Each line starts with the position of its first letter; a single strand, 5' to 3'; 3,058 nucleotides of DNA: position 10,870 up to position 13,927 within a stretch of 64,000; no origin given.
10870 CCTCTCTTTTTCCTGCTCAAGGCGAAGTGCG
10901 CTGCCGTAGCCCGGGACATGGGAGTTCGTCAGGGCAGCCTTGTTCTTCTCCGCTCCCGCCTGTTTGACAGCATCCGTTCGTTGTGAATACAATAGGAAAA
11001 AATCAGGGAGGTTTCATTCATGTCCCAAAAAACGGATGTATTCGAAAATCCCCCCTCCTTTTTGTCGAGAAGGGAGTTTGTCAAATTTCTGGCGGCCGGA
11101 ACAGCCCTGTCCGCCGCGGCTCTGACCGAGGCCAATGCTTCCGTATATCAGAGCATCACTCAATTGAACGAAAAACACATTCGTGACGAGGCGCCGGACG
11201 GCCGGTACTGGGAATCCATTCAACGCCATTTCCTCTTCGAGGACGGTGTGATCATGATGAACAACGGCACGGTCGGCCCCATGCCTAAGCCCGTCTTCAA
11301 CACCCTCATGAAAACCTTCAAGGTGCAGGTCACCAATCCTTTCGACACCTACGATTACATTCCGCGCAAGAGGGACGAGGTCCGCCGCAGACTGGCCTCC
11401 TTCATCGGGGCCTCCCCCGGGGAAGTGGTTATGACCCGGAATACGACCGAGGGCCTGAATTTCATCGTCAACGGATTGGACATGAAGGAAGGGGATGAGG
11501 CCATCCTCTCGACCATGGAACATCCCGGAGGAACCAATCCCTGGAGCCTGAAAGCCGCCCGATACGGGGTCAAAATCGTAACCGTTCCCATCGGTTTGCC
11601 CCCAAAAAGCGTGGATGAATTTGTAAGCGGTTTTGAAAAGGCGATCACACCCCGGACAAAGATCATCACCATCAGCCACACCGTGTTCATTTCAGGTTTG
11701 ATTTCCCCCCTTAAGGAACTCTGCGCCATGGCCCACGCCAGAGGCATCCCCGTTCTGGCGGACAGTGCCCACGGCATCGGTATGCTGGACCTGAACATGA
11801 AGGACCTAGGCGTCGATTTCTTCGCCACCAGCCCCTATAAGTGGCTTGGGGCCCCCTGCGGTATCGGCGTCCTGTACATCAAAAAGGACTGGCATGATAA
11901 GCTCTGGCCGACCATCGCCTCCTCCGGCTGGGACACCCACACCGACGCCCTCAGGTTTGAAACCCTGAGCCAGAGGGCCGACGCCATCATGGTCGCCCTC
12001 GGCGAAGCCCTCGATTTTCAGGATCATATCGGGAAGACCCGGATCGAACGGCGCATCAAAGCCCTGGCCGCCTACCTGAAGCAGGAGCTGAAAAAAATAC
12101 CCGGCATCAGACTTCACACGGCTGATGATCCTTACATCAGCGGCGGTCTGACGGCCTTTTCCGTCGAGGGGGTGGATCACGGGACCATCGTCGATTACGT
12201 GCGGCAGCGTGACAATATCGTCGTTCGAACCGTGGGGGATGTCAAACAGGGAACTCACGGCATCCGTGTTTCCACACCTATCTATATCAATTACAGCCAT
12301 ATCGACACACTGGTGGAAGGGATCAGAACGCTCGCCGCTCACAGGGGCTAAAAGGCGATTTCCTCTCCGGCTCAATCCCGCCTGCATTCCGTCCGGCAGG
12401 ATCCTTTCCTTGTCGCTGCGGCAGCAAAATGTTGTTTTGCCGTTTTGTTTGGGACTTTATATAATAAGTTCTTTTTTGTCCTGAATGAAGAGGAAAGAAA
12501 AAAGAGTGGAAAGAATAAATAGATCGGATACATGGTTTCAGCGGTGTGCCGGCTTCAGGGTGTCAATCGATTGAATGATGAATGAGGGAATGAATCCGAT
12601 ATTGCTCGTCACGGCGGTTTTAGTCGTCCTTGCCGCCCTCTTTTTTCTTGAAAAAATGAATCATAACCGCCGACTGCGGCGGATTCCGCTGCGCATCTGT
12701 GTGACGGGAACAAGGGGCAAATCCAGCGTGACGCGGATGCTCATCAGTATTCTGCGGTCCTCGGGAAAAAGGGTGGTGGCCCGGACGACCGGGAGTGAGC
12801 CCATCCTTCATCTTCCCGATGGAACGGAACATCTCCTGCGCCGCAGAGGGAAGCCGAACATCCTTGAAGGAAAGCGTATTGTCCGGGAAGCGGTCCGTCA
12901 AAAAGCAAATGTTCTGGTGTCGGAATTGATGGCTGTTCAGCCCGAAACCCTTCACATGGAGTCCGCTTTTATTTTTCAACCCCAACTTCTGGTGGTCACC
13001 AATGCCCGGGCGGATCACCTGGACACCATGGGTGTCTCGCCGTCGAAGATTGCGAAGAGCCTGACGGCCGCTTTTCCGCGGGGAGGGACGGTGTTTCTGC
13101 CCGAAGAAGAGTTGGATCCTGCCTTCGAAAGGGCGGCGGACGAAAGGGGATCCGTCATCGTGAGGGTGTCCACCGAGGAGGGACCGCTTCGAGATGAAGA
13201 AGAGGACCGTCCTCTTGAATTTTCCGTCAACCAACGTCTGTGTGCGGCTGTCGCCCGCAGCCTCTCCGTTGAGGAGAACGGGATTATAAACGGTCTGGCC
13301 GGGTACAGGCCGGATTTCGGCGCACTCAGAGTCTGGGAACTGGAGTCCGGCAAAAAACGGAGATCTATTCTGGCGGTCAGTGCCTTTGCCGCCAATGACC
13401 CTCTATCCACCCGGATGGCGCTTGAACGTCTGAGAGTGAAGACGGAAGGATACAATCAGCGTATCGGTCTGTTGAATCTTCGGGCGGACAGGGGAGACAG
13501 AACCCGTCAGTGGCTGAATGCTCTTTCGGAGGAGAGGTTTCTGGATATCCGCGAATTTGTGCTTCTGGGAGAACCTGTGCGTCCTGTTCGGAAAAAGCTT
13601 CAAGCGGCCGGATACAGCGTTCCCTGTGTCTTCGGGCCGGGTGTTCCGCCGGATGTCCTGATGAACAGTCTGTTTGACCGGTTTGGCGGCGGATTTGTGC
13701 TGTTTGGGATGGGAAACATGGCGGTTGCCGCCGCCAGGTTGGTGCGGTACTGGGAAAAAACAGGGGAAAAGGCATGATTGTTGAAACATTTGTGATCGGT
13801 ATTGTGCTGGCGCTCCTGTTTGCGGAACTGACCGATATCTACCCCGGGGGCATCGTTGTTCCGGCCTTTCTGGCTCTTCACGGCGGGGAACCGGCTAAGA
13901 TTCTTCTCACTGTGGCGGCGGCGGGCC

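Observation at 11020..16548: Poly-gamma-glutamate synthetase cassette (pgsB-pgsC plus a non-PgsA third gene) flanked by a Tat-exported PLP enzyme and a convergent M14-like peptidase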

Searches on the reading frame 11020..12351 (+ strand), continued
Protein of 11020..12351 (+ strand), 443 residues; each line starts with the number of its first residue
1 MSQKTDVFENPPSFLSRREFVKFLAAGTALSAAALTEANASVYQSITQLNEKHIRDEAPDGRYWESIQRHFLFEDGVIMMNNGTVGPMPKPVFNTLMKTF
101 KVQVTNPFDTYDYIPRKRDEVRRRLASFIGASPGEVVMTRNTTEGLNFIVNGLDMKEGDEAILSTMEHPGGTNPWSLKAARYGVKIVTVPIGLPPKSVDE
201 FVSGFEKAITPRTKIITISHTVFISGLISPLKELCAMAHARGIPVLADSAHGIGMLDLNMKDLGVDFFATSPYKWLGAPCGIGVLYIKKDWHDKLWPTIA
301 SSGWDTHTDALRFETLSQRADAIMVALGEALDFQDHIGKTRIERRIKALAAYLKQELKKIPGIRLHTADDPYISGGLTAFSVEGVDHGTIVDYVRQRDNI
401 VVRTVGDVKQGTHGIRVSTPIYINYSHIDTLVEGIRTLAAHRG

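Call 79: find_encoding_contigs(protein=P0167, flank=10000, max_places=1)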
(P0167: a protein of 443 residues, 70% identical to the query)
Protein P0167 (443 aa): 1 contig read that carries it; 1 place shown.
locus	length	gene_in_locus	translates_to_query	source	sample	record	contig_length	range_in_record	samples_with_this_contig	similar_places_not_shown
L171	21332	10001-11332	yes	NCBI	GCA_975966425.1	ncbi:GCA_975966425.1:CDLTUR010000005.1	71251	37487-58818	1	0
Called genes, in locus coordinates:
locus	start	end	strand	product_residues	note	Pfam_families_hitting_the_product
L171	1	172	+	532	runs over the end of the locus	PF00496:SBP_bac_5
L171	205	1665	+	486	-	PF00672:HAMP, PF00512:HisKA, PF02518:HATPase_c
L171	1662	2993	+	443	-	PF00072:Response_reg, PF00004:AAA (faint), PF00158:Sigma54_activat, PF14532:Sigma54_activ_2, PF07724:AAA_2 (weak), PF07728:AAA_5 (weak), PF25601:AAA_lid_14, PF02954:HTH_8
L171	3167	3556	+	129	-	PF00072:Response_reg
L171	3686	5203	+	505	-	PF01841:Transglut_core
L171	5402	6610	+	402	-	PF01546:Peptidase_M20, PF07687:M20_dimer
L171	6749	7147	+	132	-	PF02311:AraC_binding (weak), PF07883:Cupin_2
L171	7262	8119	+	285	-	PF01937:ARMT1-like_dom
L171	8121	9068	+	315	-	PF04015:DUF362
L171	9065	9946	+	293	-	PF20244:DUF6599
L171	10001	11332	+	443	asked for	PF00155:Aminotran_1_2, PF00266:Aminotran_5, PF01041:DegT_DnrJ_EryC1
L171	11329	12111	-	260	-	PF04055:Radical_SAM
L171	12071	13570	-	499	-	PF00392:GntR, PF13730:HTH_36 (faint), PF00155:Aminotran_1_2, PF12897:Asp_aminotransf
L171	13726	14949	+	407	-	PF08245:Mur_ligase_M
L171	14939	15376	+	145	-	PF14102:Caps_synth_CapC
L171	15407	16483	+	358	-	-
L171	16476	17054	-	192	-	-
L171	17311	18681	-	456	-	PF09861:Lar_N, PF21113:LarA_C (weak)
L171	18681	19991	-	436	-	PF00465:Fe-ADH, PF25137:ADH_Fe_C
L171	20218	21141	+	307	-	PF00294:PfkB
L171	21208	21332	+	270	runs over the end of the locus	PF00359:PTS_EIIA_2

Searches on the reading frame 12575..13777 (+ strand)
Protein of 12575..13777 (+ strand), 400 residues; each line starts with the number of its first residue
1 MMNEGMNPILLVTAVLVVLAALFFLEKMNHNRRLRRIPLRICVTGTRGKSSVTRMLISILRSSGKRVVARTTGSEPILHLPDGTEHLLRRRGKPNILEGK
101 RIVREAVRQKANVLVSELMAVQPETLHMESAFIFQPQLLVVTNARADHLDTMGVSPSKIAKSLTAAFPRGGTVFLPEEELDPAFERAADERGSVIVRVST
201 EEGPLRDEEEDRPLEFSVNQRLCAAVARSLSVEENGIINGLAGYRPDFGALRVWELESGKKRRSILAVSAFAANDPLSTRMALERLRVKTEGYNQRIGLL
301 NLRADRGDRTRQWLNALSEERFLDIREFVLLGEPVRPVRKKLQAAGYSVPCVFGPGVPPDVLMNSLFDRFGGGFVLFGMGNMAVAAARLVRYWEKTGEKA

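Call 3: search_protein_families(library=pfam, proteins=[window:12575-13777:+], max_evalue=0.01)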
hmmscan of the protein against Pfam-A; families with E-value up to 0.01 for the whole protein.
window:12575-13777:+ (400 aa): 1 family
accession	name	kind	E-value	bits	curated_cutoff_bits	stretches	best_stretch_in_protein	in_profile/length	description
PF08245.18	Mur_ligase_M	-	1.3e-09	38.7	24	1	43-202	1-149/200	Mur ligase middle domain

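Call 4: search_protein_families(library=ncbifam, proteins=[window:12575-13777:+], max_evalue=0.01)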
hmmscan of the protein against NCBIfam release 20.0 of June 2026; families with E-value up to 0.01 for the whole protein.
window:12575-13777:+ (400 aa): 15 families
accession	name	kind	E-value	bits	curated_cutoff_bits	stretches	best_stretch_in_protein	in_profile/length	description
TIGR04012.1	poly_gGlu_PgsB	equivalog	9e-83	278.1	222.7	1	11-392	2-379/380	poly-gamma-glutamate synthase PgsB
TIGR01499.1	folC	subfamily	2.9e-08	33.5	162.65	2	26-68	9-48/400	bifunctional protein FolC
NF053647.1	pMurD2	equivalog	1.7e-06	27.2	550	1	38-68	99-129/405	pseudomurein biosynthesis peptide ligase pMurD2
NF001126.0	PRK00139.1-4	equivalog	2.5e-06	26.3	373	1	41-150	107-208/486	UDP-N-acetylmuramoyl-L-alanyl-D-glutamate--2,6-diaminopimelate ligase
TIGR01087.1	murD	equivalog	3.5e-06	26.4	211.95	1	41-69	107-135/441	UDP-N-acetylmuramoyl-L-alanine--D-glutamate ligase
NF008896.0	PRK11929.1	equivalog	6.8e-06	24.2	1023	1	41-150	115-216/965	bifunctional UDP-N-acetylmuramoyl-L-alanyl-D-glutamate--2,6-diaminopimelate ligase MurE/UDP-N-acetylmuramoyl-tripeptide--D-alanyl-D-alanine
TIGR01143.1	murF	subfamily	2.4e-05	23.5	288.6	0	16-70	52-104/418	UDP-N-acetylmuramoyl-tripeptide--D-alanyl-D-alanine ligase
TIGR01085.1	murE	subfamily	2.8e-05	23.2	257.3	1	41-150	88-192/472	UDP-N-acetylmuramyl-tripeptide synthetase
NF053648.1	pMurE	equivalog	6.7e-05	21.8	600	1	39-149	99-203/464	pseudomurein biosynthesis peptide ligase pMurE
TIGR02068.2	cya_phycin_syn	equivalog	6.7e-05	21.1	850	1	26-73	468-514/862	cyanophycin synthetase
TIGR01082.1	murC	equivalog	9.2e-05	21.7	335.1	0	130-152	161-183/449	UDP-N-acetylmuramate--L-alanine ligase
NF010623.0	PRK14016.1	subfamily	0.00015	20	877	1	27-72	470-514/871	cyanophycin synthetase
NF033197.0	F430_CfbE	equivalog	0.0011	18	250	1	41-76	102-136/430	coenzyme F430 synthase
NF008101.0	PRK10846.1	equivalog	0.0046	15.8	360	0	36-68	47-79/422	bifunctional tetrahydrofolate synthase/dihydrofolate synthase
NF001124.0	PRK00139.1-2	equivalog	0.0086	14.8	476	0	39-67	110-138/500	UDP-N-acetylmuramoyl-L-alanyl-D-glutamate--2,6-diaminopimelate ligase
